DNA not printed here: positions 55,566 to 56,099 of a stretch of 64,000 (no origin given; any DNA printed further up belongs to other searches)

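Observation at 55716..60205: ~120-nt direct repeats derived from an IS91/ISCR-like transposase remnant bracket a 4.1-kb segment carrying a secreted glycosidase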

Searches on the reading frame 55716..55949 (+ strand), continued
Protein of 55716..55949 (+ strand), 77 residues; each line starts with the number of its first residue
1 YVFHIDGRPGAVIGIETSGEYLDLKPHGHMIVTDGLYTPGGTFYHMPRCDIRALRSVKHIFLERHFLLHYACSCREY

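Call 70: search_protein_families(library=ncbifam, proteins=[P0024, P0178, P0180, P0176], max_evalue=0.001)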
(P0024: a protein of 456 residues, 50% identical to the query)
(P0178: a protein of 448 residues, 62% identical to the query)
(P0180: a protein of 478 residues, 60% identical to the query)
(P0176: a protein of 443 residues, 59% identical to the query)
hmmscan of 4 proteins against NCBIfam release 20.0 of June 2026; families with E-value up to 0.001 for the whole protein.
P0024 (456 aa): 2 families
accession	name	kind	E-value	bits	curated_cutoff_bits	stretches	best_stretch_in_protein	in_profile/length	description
NF033538.2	transpos_IS91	equivalog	1.3e-41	142.8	125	1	38-397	12-355/356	IS91 family transposase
NF052416.1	ISCR_clade_Ia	exception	5.5e-39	134.1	925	2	10-200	22-209/509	ISCR element clade Ia family transposase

P0178 (448 aa): 2 families
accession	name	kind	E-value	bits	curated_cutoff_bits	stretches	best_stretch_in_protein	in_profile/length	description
NF033538.2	transpos_IS91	equivalog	7.8e-52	176.4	125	1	24-386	4-355/356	IS91 family transposase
NF052416.1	ISCR_clade_Ia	exception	2.2e-33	115.6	925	2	4-189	26-207/509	ISCR element clade Ia family transposase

P0180 (478 aa): 2 families
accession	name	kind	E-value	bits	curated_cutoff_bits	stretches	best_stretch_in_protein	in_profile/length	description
NF033538.2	transpos_IS91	equivalog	3.5e-41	141.4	125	1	59-420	8-355/356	IS91 family transposase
NF052416.1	ISCR_clade_Ia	exception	6.4e-30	104.1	925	2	33-220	24-208/509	ISCR element clade Ia family transposase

P0176 (443 aa): 2 families
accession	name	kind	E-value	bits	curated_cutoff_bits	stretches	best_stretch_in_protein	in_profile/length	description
NF033538.2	transpos_IS91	equivalog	5.7e-45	153.9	125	1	31-389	9-355/356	IS91 family transposase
NF052416.1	ISCR_clade_Ia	exception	1.1e-37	129.8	925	2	5-191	25-208/509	ISCR element clade Ia family transposase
